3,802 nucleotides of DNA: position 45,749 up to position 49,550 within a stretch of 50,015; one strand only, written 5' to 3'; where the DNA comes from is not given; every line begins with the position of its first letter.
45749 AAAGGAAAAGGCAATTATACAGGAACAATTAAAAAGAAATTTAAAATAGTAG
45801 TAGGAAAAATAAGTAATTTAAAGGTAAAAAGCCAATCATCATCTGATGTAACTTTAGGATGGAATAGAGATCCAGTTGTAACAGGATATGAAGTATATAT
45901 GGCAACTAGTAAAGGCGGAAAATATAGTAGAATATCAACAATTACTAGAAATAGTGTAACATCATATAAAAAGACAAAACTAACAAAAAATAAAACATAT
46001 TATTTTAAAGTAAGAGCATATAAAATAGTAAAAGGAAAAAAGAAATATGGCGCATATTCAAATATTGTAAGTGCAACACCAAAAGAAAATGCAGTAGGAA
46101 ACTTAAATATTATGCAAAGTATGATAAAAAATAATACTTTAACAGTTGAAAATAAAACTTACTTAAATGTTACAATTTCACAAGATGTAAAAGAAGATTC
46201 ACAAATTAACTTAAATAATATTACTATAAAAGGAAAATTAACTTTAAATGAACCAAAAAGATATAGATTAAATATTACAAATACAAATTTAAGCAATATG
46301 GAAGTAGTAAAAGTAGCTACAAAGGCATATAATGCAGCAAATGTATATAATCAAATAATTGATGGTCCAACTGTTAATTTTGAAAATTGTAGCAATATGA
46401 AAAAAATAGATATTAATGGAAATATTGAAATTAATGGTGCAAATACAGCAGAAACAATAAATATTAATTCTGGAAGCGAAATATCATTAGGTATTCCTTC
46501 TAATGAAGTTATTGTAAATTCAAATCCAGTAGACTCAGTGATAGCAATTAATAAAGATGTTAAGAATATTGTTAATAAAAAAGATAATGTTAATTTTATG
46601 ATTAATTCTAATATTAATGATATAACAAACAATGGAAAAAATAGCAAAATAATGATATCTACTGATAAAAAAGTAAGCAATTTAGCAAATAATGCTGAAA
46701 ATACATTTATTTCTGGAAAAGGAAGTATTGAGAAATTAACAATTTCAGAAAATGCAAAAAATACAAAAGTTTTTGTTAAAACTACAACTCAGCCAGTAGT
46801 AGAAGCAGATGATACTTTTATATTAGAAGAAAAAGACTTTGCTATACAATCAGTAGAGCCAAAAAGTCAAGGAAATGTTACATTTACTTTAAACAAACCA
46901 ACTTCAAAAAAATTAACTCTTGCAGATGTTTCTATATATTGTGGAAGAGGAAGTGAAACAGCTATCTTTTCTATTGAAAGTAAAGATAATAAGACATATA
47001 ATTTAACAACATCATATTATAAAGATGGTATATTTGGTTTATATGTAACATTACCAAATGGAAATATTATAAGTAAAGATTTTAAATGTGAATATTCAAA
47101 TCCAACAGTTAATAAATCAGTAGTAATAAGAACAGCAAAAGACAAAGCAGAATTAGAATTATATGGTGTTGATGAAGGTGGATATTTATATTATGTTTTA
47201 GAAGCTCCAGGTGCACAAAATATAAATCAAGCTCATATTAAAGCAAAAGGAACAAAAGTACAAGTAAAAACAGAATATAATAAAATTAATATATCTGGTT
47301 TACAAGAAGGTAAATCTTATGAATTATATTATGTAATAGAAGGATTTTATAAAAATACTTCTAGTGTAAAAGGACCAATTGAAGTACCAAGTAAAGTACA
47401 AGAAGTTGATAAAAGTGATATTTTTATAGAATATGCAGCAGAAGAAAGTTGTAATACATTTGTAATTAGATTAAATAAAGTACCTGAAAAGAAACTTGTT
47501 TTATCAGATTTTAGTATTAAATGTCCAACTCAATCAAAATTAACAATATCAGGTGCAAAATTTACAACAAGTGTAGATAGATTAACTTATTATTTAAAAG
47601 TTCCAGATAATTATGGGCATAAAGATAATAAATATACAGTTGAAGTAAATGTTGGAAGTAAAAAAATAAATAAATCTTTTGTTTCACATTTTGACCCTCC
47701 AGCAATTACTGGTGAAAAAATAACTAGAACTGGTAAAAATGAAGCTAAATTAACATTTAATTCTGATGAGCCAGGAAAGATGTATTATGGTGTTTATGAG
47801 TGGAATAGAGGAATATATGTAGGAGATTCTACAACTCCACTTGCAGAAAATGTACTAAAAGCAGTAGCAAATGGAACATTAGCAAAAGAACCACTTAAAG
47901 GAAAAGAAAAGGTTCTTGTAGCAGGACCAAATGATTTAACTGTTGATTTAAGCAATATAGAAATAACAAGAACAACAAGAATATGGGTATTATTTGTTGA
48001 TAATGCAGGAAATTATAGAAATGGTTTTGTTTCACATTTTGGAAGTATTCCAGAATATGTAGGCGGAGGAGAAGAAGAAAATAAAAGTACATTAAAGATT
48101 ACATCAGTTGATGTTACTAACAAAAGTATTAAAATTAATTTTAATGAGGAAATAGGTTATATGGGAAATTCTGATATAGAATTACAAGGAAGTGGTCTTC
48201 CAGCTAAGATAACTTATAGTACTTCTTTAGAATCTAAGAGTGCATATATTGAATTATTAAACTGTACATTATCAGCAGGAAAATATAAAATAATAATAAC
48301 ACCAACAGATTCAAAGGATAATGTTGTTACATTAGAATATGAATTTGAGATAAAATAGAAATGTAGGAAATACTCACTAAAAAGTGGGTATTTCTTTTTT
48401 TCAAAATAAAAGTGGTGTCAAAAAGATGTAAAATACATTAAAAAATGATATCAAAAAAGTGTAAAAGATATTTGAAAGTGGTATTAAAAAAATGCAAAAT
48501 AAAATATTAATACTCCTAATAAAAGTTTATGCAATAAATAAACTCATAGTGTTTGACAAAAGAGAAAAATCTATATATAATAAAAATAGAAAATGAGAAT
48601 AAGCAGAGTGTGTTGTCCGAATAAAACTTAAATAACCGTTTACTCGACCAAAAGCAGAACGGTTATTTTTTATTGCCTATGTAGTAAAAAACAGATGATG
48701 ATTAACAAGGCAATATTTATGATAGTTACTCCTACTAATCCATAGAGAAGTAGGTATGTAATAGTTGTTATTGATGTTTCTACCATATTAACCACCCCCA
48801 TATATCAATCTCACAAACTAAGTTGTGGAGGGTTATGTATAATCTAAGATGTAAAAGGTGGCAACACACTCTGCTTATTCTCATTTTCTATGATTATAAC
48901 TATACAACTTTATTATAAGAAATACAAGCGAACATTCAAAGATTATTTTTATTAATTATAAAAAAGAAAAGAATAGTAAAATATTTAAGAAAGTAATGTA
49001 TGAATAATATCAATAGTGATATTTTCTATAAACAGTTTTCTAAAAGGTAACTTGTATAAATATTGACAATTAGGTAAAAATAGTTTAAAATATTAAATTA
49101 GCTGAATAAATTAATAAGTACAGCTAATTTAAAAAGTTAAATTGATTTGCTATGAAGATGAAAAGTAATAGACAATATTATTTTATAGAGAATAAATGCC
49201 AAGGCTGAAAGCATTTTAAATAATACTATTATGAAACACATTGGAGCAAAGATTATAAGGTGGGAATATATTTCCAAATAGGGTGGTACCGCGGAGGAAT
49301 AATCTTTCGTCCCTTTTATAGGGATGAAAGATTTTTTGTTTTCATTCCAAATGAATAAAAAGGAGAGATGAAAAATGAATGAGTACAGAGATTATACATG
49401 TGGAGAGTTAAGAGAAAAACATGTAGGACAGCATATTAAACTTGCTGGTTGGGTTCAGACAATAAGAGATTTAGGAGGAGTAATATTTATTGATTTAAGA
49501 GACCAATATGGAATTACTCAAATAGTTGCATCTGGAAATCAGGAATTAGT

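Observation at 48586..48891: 306-bp cassette bounded by perfect 30-bp inverted repeats, each abutting an outward-lying promoter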

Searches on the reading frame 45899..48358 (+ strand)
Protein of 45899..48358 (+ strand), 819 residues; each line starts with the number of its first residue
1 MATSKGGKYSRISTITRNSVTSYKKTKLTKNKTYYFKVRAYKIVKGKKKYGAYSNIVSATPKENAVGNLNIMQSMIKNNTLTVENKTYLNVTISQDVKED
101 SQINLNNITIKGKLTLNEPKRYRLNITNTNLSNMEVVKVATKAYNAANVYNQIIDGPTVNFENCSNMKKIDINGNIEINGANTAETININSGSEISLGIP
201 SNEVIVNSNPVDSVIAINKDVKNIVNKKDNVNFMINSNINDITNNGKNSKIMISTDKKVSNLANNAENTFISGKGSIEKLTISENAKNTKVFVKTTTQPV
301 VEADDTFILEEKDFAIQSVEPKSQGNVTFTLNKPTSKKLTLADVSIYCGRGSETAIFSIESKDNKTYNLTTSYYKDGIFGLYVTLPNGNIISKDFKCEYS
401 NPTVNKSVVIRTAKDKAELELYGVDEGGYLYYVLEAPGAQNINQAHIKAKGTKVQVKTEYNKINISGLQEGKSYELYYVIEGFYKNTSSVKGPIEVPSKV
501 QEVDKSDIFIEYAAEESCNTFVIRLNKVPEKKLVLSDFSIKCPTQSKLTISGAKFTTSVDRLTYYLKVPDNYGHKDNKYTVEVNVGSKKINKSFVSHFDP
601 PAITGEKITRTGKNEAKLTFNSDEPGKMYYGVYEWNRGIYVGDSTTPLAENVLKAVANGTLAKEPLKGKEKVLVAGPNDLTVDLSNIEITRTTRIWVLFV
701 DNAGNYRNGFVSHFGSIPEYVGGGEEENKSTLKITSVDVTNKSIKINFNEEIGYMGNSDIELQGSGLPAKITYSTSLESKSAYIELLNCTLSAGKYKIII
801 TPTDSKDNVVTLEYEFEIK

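Call 44: find_encoding_contigs(protein=window:45899-48358:+, flank=3000, max_places=10)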
Protein window:45899-48358:+ (819 aa): 21 contigs read that carry it; 10 places shown.
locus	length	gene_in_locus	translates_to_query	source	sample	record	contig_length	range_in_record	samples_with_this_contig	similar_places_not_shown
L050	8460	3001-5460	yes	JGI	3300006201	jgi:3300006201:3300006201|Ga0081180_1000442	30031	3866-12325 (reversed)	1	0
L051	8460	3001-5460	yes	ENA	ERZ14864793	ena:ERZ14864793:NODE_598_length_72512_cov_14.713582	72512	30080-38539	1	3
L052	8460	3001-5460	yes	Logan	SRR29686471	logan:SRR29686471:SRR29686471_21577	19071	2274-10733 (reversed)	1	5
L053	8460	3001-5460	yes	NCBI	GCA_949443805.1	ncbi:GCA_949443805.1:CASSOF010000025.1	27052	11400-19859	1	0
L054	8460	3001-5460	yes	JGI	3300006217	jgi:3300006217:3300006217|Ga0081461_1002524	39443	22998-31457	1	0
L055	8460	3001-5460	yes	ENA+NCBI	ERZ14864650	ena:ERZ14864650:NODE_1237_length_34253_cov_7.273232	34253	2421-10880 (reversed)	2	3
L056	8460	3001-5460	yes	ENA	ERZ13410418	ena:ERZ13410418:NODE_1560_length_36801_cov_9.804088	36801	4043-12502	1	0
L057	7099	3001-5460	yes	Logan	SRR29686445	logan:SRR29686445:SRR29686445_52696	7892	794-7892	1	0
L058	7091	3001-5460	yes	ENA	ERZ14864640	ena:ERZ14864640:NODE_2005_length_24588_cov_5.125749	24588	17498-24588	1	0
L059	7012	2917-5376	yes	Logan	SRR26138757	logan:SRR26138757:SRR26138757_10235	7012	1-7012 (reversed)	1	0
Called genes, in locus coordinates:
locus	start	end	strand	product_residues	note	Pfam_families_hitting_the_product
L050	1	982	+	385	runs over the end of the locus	PF07833:Cu_amine_oxidN1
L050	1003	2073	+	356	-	PF02618:YceG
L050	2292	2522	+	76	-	-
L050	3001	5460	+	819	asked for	-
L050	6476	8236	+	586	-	PF01336:tRNA_anti-codon, PF00152:tRNA-synt_2, PF02938:GAD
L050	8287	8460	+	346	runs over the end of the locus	-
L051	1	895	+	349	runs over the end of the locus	PF07833:Cu_amine_oxidN1 (weak), PF08239:SH3_3 (weak)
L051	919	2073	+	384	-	PF02618:YceG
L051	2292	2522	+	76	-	-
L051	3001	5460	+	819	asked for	-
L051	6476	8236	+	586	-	PF01336:tRNA_anti-codon, PF00152:tRNA-synt_2, PF02938:GAD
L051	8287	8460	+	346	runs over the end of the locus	-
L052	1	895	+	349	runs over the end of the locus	PF07833:Cu_amine_oxidN1 (weak), PF08239:SH3_3 (weak)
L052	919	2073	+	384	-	PF02618:YceG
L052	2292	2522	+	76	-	-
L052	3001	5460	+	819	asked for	-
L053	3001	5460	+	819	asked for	-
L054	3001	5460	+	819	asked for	-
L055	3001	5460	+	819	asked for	-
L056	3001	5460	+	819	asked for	-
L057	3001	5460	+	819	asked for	-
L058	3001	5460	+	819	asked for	-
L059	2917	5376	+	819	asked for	-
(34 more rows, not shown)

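Call 69: search_protein_families(library=pfam, proteins=[window:45899-48358:+], max_evalue=0.00001)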
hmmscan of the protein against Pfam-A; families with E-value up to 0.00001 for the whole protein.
window:45899-48358:+ (819 aa): 0 families

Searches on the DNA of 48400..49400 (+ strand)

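Call 9: search_rna_families(source=window, start=48400, end=49400, threshold=evalue, max_evalue=10)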
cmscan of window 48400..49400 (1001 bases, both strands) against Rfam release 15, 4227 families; matches with E-value up to 10: 15.
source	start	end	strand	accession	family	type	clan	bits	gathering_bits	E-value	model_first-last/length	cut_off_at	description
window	49143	49317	+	RF00230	T-box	Cis-reg; leader;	-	82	93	5e-18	1-219/219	no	T-box leader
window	48594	48674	+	RF02074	STnc240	Gene; sRNA;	-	25.5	55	0.29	1-77/77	no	Enterobacterial sRNA STnc240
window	49306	49372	+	RF00956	MIR1444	Gene; miRNA;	-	24.3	80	0.05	1-85/85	no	MIR1444 microRNA precursor family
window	49210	49339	+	RF00515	PyrR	Cis-reg;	-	23.5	54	1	1-115/115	no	PyrR binding site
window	48690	48775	+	RF02301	TtnuCD25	Gene; snRNA; snoRNA; CD-box;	-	22.1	85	0.047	1-89/89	no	Tetrahymena snoRNA TtnuCD25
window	48580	48671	+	RF01733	atoC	Cis-reg;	-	20.7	50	0.7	1-93/93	no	atoC RNA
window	49302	49332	+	RF04239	mir-4679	Gene; miRNA;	-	18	88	2.5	1-75/75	no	mir-4679 microRNA precursor family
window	49144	49217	+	RF00135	snoZ223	Gene; snRNA; snoRNA; CD-box;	CL00051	17.7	45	3.4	1-94/94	no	Small nucleolar RNA Z223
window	49146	49215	+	RF00331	snoZ169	Gene; snRNA; snoRNA; CD-box;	-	17.7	55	6.1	1-69/69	no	Small nucleolar RNA Z169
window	48695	48804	-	RF01775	RsaOG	Gene; sRNA;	-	17.7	50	6.5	1-147/147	no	RNA S.aureus Orsay G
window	49119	49163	+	RF00085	SNORD28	Gene; snRNA; snoRNA; CD-box;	-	17.5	50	9.5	1-75/75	no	Small nucleolar RNA SNORD28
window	49300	49339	+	RF02847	Ref64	Gene; sRNA;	-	17.2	44.3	3.9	1-69/69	no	Enterococcus sRNA 64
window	48651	48775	+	RF00096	U8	Gene; snRNA; snoRNA; CD-box;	-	17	41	2.2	1-135/135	no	U8 small nucleolar RNA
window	49297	49337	+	RF04099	MIR837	Gene; miRNA;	-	15.8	117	6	1-122/122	no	MIR837 microRNA precursor family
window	49219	49248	+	RF01727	SAM-SAH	Cis-reg; riboswitch;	-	13.1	40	5.3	1-49/49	no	SAM/SAH riboswitch aptamer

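Call 14: search_dna_similar(query=window:48540-48940:+, collection=plasmids, mode=distant, max_evalue=0.01)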
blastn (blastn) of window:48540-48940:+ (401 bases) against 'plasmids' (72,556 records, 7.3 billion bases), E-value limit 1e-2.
Records with a match: 16; places in all: 16; records where one place covers at least 80% of the query: 0.
Best place of each record, by identity: 80-90% 16.
By first word of the organism name: Clostridioides 15; Vagococcus 1.
By predicted mobility (MOB-suite, as given by PLSDB): non-mobilizable 16.
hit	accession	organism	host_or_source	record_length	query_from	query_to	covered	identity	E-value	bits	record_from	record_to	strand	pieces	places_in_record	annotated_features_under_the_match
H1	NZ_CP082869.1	Clostridioides difficile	-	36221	331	383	13%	80.4%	8e-3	48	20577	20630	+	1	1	none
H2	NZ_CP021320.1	Clostridioides difficile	Homo sapiens,cell culture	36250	331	383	13%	80.4%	8e-3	48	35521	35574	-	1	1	none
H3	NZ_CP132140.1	Clostridioides difficile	whole organism,horse faeces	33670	331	383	13%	80.4%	8e-3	48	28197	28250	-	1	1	none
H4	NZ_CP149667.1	Clostridioides difficile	Dog,single cell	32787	331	383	13%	80.4%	8e-3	48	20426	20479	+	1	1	none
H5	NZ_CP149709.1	Clostridioides difficile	Dog,single cell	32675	331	383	13%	80.4%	8e-3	48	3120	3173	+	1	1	none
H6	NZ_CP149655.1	Clostridioides difficile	Homo sapiens,single cell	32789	331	383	13%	80.4%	8e-3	48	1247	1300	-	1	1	none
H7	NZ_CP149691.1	Clostridioides difficile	Dog,single cell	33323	331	383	13%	80.4%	8e-3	48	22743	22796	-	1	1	none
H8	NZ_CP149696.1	Clostridioides difficile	Dog,single cell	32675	331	383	13%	80.4%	8e-3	48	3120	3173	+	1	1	none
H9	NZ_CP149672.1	Clostridioides difficile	Dog,single cell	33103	331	383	13%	80.4%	8e-3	48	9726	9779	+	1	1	none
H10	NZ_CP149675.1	Clostridioides difficile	Dog,single cell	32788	331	383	13%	80.4%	8e-3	48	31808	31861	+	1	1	none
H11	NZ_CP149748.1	Clostridioides difficile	Homo sapiens,single cell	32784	331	383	13%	80.4%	8e-3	48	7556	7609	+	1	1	none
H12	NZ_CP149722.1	Clostridioides difficile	Homo sapiens,single cell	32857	331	383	13%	80.4%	8e-3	48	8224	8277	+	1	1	none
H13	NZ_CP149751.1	Clostridioides difficile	Homo sapiens,single cell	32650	331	383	13%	80.4%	8e-3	48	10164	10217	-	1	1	none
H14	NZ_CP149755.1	Clostridioides difficile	Homo sapiens,single cell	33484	331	383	13%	80.4%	8e-3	48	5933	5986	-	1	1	none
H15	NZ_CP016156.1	Clostridioides difficile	cell culture,soil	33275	331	383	13%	80.4%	8e-3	48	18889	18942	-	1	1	none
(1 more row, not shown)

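Call 15: search_dna_similar(query=window:48540-48940:+, collection=phages, mode=distant, max_evalue=0.01)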
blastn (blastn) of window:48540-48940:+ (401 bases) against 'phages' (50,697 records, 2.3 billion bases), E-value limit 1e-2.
Records with a match: 14; places in all: 14; records where one place covers at least 80% of the query: 0.
Best place of each record, by identity: 80-90% 14.
By first word of the organism name: Clostridium 13; Clostridioides 1.
By host as written in the record: Clostridium difficile 8; - 5; Clostridioides difficile TW69 1.
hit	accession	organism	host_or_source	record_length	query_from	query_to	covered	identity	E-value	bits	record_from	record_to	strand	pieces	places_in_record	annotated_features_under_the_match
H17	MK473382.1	Clostridium phage JD032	Clostridioides difficile TW69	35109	331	383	13%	82.1%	3e-3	48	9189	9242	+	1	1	none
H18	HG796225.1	Clostridium phage phiCDHM13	Clostridium difficile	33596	331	383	13%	80.4%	3e-3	48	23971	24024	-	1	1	none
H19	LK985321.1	Clostridium phage phiCDHM14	-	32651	331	383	13%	80.4%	3e-3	48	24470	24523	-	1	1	none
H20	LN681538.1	Clostridium phage phiCD481-1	Clostridium difficile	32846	331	383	13%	80.4%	3e-3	48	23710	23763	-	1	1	none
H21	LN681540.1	Clostridium phage phiCD506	Clostridium difficile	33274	331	383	13%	80.4%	3e-3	48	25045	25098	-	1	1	none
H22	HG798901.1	Clostridium phage phiCDHM11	-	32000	331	383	13%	80.4%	3e-3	48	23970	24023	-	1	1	none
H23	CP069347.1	Clostridioides phage pCD5401_3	soil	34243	331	383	13%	80.4%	3e-3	48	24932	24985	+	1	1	record has no annotation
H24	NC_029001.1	Clostridium phage phiCDHM11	-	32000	331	383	13%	80.4%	3e-3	48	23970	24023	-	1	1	none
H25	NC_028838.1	Clostridium phage phiCD506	Clostridium difficile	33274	331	383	13%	80.4%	3e-3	48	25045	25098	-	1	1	none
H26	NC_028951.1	Clostridium phage phiCD481-1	Clostridium difficile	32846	331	383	13%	80.4%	3e-3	48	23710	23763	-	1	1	none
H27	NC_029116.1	Clostridium phage phiCDHM13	Clostridium difficile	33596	331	383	13%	80.4%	3e-3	48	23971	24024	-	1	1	none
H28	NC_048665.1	Clostridium phage phiCDHM14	-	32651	331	383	13%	80.4%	3e-3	48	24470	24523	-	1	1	none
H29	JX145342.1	Clostridium phage phiMMP04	Clostridium difficile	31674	334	383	12%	83.0%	9e-3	47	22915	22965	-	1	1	none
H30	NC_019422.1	Clostridium phage phiMMP04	Clostridium difficile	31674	334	383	12%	83.0%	9e-3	47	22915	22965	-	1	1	none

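Call 17: get_annotated_region(hit=H25, flank=1500)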
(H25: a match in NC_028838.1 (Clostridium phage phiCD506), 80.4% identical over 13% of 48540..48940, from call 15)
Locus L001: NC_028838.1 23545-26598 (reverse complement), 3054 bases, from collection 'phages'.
description: Clostridium phage phiCD506, complete genome.
organism: Clostridium phage phiCD506 (NCBI taxid 1582155)
taxonomy: Viruses; Duplodnaviria; Heunggongvirae; Uroviricota; Caudoviricetes; Sherbrookevirus; Sherbrookevirus CD506
host: Clostridium difficile; source: -; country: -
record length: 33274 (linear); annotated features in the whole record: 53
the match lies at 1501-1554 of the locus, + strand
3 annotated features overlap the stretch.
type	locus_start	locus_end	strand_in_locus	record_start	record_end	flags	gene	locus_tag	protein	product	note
CDS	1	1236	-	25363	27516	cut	-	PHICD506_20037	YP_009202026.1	DEAD/DEAH box helicase family protein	Evidence 3 : Function proposed based on presence of conserved amino acid motif, structural feature or limited homology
CDS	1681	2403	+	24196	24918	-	-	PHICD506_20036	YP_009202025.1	DNA polymerase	Evidence 4 : Homologs of previously reported genes of unknown function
CDS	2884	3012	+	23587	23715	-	-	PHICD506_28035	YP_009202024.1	hypothetical protein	Evidence 4 : Homologs of previously reported genes of unknown function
